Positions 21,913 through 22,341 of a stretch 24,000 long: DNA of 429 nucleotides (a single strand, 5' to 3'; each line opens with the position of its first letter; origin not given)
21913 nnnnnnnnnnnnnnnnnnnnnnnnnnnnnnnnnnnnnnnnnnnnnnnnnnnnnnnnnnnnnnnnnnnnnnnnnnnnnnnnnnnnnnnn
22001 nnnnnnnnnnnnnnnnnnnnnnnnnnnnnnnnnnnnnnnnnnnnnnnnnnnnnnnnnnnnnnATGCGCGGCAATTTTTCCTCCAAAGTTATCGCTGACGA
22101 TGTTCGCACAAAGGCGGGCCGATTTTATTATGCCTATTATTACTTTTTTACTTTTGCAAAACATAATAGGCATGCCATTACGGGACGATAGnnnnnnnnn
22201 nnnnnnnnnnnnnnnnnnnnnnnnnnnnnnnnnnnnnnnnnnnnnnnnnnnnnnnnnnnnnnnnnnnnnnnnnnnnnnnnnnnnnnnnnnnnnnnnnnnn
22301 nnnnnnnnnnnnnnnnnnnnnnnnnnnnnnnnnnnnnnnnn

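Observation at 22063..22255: Tyr/Phe-rich leader peptide with three mutually exclusive helices: a ribosome-mediated attenuator upstream of an ABC uptake operon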

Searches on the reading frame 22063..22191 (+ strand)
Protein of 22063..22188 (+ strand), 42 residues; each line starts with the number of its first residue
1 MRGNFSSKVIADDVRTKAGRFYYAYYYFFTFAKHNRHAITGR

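Call 32: find_homologous_proteins(query=window:22063-22188:+, max_evalue=10)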
Query seq(42 aa) (42 aa): 1 proteins with E <= 10 among 1 candidates.
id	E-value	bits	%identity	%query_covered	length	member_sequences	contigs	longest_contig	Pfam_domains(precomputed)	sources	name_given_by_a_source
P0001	9.5e-21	88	100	100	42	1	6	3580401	-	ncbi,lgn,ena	-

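Call 34: find_encoding_contigs(protein=P0001, flank=10000, max_places=6)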
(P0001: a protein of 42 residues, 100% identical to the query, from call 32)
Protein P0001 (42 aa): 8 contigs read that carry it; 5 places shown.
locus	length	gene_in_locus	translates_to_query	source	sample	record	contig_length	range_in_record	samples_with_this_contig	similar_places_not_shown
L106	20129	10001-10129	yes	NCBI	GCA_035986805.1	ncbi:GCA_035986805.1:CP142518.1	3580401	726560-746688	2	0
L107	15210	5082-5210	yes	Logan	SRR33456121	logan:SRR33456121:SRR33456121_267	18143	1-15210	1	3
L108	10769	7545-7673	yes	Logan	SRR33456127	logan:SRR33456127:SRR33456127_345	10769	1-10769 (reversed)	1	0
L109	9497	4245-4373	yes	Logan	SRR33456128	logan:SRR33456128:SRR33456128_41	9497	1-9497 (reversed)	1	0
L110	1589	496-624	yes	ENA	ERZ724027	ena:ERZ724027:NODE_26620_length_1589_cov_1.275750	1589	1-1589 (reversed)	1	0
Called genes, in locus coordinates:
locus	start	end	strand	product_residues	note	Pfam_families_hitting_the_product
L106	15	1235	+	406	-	PF02515:CoA_transf_3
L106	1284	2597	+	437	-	PF07690:MFS_1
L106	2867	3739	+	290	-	PF08501:Shikimate_dh_N, PF18317:SDH_C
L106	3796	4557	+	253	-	PF01487:DHquinase_I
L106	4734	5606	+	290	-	PF08501:Shikimate_dh_N, PF18317:SDH_C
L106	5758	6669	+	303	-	PF00126:HTH_1, PF03466:LysR_substrate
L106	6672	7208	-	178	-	-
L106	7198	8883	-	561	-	PF00501:AMP-binding, PF13193:AMP-binding_C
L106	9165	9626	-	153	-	PF13622:4HBT_3 (weak), PF03061:4HBT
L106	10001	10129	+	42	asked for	-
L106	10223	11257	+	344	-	PF04392:ABC_sub_bind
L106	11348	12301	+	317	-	PF02653:BPD_transp_2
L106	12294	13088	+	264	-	PF00005:ABC_tran, PF02463:SMC_N (faint), PF13304:AAA_21 (faint)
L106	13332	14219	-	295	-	PF02588:YitT_membrane, PF10035:DUF2179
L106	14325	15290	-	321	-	PF01380:SIS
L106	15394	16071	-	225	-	PF00702:Hydrolase, PF13419:HAD_2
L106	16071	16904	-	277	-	PF00528:BPD_transp_1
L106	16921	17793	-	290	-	PF00528:BPD_transp_1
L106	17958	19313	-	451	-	PF01547:SBP_bac_1, PF13416:SBP_bac_8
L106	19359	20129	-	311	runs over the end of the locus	PF00294:PfkB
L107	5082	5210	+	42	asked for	-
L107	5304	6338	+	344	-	PF04392:ABC_sub_bind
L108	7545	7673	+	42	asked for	-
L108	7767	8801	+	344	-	PF04392:ABC_sub_bind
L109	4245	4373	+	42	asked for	-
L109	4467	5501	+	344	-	PF04392:ABC_sub_bind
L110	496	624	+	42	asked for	-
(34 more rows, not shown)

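Call 88: search_protein_families(library=ncbifam, proteins=[L106:11348-12301:+, L106:12294-13088:+, window:22063-22191:+], max_evalue=0.01)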
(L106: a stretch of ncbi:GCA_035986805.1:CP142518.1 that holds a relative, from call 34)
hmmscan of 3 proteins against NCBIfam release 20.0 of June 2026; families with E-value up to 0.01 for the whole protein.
L106:11348-12301:+ (317 aa): 7 families
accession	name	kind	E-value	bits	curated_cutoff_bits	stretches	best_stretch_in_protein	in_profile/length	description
NF007067.0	PRK09512.1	equivalog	1.5e-07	30.9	398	1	23-249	50-275/321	ribose ABC transporter permease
NF011961.0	PRK15432.1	equivalog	2e-07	30.6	388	1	31-247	49-260/344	autoinducer 2 ABC transporter permease LsrC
TIGR03622.1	urea_t_UrtB_arc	equivalog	2.2e-06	27.2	374.25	1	32-276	17-273/284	urea ABC transporter, permease protein UrtB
TIGR03409.1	urea_trans_UrtB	equivalog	1.2e-05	25.1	250.3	1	28-258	13-265/291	urea ABC transporter permease subunit UrtB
NF007014.0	PRK09478.1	equivalog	1.6e-05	24.4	386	1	66-248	100-288/336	galactose/methyl galactoside ABC transporter permease MglC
NF008441.0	PRK11285.1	equivalog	1.7e-05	24.1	378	1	29-254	66-286/333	L-arabinose ABC transporter permease AraH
NF047929.1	ABC_B6_perm_2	equivalog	0.0026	17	400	1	31-207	58-247/337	putative B6 ABC transporter permease subunit 2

L106:12294-13088:+ (264 aa): 192 families (the best 25 are shown)
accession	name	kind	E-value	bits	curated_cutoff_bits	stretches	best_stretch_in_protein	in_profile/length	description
TIGR04521.1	ECF_ATPase_2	equivalog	1.4e-34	119.5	330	1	4-247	3-241/279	energy-coupling factor transporter ATPase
TIGR02315.1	ABC_phnC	equivalog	1.5e-34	119.5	266.1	1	1-235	1-232/243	phosphonate ABC transporter ATP-binding protein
NF008039.0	PRK10771.1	equivalog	2.5e-34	118.7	298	1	25-235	18-216/234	thiamine ABC transporter ATP-binding protein ThiQ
TIGR03864.1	PQQ_ABC_ATP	hypoth_equivalog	1.6e-33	116.2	302.25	1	18-249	13-233/236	ABC transporter, ATP-binding subunit, PQQ-dependent alcohol dehydrogenase system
TIGR04520.1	ECF_ATPase_1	equivalog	2e-33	116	315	1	17-247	13-232/269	energy-coupling factor transporter ATPase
TIGR03375.1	type_I_sec_LssB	subfamily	1.3e-32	112.9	693.1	1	17-230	478-682/696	type I secretion system permease/ATPase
TIGR01188.1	drrA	subfamily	2.3e-32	112.5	312.45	1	17-257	4-233/302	daunorubicin resistance ABC transporter, ATP-binding protein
TIGR01277.1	thiQ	equivalog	4.2e-32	111.5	245.05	1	17-228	9-208/213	thiamine ABC transporter ATP-binding protein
TIGR03411.1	urea_trans_UrtD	equivalog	4.4e-32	111.7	304.1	1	20-230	16-223/242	urea ABC transporter ATP-binding protein UrtD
TIGR02857.1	CydD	equivalog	9.4e-32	110.6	435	1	17-212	333-520/529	thiol reductant ABC exporter subunit CydD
TIGR03265.1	PhnT2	equivalog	1.1e-30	107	457.7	1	8-228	11-214/353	putative 2-aminoethylphosphonate ABC transporter ATP-binding protein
NF047930.1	ABC_ATP_B6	equivalog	2e-30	105.9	670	1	21-251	17-238/510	putative B6 ABC transporter ATP-binding protein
TIGR03410.1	urea_trans_UrtE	equivalog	2.7e-30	105.5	285.8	1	18-238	12-221/230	urea ABC transporter ATP-binding subunit UrtE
NF006987.0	PRK09452.1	equivalog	5.1e-30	104.4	482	1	3-228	19-227/378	spermidine/putrescine ABC transporter ATP-binding protein PotA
TIGR03873.1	F420-0_ABC_ATP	hypoth_equivalog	6.5e-30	104.2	372.4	1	17-241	12-227/256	putative F420-0 ABC transporter ATP-binding protein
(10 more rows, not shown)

window:22063-22191:+ (42 aa): 0 families
